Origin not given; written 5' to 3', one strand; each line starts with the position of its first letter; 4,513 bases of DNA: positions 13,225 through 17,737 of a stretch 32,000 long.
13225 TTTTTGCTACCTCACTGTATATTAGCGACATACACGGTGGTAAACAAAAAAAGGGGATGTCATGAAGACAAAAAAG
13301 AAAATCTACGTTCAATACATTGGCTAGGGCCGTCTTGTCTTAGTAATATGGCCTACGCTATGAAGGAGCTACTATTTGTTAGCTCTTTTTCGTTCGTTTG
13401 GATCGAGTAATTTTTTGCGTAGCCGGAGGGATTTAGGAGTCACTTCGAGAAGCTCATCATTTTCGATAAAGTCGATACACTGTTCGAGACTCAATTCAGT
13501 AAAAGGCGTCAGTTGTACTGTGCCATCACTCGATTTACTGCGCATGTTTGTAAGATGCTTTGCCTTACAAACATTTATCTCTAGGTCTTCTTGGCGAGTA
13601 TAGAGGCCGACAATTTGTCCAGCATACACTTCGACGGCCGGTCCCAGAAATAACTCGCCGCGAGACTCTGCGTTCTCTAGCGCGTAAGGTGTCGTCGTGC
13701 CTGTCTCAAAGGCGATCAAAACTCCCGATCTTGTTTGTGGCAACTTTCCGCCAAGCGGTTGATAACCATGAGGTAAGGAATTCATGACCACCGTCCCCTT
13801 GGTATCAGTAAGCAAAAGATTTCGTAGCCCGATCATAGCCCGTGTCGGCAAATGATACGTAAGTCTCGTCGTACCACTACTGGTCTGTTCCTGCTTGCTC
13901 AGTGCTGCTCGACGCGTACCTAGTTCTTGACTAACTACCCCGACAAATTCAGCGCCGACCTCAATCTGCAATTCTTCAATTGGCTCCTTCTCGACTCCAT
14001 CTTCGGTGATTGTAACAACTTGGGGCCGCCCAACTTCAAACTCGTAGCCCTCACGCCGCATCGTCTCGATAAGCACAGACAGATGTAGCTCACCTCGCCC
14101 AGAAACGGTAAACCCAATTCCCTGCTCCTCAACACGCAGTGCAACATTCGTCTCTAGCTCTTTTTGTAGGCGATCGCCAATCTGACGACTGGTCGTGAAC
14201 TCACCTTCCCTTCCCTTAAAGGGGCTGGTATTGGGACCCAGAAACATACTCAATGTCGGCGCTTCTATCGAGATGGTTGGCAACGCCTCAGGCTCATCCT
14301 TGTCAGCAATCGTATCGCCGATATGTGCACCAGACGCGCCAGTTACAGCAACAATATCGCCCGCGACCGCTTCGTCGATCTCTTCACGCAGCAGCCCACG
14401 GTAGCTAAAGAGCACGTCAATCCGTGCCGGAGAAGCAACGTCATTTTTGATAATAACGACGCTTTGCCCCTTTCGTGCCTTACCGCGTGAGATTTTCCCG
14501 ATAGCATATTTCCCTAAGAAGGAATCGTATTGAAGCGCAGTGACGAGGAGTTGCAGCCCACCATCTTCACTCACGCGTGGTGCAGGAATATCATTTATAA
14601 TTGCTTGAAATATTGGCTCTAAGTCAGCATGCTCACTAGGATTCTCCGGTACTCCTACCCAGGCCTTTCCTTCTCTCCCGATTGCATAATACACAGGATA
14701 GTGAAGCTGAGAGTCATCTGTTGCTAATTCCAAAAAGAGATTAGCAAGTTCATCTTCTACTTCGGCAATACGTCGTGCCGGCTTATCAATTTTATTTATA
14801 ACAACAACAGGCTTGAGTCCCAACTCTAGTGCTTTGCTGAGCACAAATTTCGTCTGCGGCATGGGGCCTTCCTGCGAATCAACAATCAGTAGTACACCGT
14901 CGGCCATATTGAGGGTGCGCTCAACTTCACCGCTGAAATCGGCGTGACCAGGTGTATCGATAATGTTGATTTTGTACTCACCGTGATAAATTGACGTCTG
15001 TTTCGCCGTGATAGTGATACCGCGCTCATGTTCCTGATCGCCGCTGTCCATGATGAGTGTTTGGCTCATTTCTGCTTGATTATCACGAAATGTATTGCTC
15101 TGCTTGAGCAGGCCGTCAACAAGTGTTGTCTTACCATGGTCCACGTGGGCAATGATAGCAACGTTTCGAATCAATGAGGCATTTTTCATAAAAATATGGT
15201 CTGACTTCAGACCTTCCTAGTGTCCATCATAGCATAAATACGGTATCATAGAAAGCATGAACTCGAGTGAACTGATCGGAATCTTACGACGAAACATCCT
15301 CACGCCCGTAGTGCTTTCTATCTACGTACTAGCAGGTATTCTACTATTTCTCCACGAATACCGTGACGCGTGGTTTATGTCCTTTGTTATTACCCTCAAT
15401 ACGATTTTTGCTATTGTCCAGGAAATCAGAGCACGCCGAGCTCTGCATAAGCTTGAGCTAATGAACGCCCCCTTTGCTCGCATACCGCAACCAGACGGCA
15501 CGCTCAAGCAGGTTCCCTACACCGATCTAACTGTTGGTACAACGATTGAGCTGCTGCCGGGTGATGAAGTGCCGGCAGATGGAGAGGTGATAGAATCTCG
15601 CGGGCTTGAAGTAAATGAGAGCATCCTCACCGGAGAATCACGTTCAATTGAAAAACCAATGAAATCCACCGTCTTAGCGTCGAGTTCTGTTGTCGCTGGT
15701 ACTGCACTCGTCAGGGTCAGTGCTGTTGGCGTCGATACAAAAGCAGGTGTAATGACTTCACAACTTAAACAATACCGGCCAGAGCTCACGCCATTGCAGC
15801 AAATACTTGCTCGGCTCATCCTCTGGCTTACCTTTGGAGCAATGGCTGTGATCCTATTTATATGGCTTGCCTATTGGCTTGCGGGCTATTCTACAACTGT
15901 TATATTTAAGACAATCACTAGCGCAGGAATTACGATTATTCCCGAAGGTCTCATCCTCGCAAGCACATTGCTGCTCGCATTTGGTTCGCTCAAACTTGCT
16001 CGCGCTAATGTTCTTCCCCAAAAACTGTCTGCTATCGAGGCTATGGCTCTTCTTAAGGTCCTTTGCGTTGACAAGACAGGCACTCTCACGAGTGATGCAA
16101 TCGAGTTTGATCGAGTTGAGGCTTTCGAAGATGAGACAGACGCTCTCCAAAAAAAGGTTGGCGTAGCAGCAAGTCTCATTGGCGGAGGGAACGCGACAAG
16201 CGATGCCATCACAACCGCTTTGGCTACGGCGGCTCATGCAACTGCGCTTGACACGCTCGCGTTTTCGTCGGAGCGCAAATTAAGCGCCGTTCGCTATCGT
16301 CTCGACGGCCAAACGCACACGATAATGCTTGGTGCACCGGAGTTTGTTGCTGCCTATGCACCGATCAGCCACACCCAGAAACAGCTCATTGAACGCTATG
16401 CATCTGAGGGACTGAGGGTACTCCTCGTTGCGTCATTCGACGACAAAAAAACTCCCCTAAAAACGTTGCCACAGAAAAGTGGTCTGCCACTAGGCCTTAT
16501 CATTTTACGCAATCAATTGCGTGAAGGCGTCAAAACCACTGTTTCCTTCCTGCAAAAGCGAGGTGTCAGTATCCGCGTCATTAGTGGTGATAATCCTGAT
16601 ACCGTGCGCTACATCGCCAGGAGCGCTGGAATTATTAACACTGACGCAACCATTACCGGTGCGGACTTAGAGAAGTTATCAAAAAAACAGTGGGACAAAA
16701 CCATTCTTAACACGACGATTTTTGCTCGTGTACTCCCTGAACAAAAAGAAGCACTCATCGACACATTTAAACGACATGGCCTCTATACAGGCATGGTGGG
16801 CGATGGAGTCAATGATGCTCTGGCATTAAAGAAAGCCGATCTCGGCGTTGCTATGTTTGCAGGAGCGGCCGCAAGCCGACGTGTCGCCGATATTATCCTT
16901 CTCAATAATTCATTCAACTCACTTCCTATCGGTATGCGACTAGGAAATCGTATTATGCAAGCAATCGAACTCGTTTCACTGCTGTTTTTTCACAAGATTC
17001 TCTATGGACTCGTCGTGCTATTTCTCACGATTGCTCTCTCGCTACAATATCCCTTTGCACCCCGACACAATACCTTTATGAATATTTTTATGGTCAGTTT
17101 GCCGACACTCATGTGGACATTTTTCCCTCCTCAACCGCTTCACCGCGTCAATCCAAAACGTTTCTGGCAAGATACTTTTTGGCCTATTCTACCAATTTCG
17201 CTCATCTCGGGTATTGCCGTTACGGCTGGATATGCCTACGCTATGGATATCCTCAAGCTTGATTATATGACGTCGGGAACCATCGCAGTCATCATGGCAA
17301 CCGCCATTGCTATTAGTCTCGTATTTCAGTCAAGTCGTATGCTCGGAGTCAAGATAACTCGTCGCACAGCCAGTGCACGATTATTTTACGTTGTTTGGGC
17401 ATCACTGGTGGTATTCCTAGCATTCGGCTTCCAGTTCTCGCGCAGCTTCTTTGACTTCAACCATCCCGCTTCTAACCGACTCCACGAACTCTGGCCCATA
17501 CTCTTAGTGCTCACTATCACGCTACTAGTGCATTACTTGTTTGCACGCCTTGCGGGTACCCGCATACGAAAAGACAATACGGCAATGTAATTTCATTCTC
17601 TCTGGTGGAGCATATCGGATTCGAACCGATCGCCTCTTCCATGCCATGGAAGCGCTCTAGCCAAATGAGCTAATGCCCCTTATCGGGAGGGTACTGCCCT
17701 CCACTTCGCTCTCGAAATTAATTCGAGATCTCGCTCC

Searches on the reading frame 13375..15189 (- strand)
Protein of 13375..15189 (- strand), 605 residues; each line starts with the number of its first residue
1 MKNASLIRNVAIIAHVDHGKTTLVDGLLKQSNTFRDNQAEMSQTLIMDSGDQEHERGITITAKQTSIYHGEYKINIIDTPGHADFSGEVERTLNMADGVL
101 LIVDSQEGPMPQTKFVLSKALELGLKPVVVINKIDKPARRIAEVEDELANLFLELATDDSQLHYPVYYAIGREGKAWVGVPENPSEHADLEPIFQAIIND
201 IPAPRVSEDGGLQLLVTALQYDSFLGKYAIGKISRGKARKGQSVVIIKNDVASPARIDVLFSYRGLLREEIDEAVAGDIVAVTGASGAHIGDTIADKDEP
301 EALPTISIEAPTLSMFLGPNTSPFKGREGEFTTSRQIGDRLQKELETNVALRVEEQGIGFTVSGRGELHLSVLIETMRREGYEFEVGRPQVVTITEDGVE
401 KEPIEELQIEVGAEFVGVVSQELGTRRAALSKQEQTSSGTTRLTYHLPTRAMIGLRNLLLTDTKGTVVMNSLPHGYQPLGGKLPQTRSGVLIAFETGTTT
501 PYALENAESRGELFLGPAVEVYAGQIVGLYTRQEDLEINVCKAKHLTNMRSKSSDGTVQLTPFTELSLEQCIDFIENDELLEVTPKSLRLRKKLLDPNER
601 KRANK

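Call 66: search_protein_families(library=pfam, proteins=[window:13375-15189:-], max_evalue=0.001)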
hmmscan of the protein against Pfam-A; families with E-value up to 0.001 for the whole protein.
window:13375-15189:- (605 aa): 7 families
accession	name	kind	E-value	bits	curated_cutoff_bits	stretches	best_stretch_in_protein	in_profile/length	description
PF00009.33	GTP_EFTU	-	7.9e-54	182.5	26.5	1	7-201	3-186/188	Elongation factor Tu GTP binding domain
PF21018.2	BipA_C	-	2.1e-43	147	23.8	1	489-596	2-109/110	TypA/BipA C-terminal domain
PF00679.30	EFG_C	-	1.6e-17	63.7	27.9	1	402-485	4-87/89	Elongation factor G C-terminus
PF03144.31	GTP_EFTU_D2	-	2.8e-12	47.3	30.3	1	226-295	1-73/73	Elongation factor Tu domain 2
PF22042.2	EF-G_D2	-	2.7e-09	37.4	27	1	215-295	5-82/84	Elongation factor G domain 2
PF01926.29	MMR_HSR1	-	9.5e-07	29.4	21.9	1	10-133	2-113/113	50S ribosome-binding GTPase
PF02421.24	FeoB_N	-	0.00031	20.7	27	0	57-147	32-128/156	Ferrous iron transport protein B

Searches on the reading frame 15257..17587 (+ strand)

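Call 66: search_protein_families(library=pfam, proteins=[window:15257-17587:+], max_evalue=0.001)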
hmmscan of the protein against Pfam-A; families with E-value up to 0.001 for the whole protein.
window:15257-17587:+ (777 aa): 2 families
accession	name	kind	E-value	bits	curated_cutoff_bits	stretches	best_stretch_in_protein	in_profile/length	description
PF00122.25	E1-E2_ATPase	-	5.3e-36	124.3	28.1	1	79-249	11-180/181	E1-E2 ATPase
PF00702.32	Hydrolase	-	1.6e-19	71.5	26.4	1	267-528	2-191/191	haloacid dehalogenase-like hydrolase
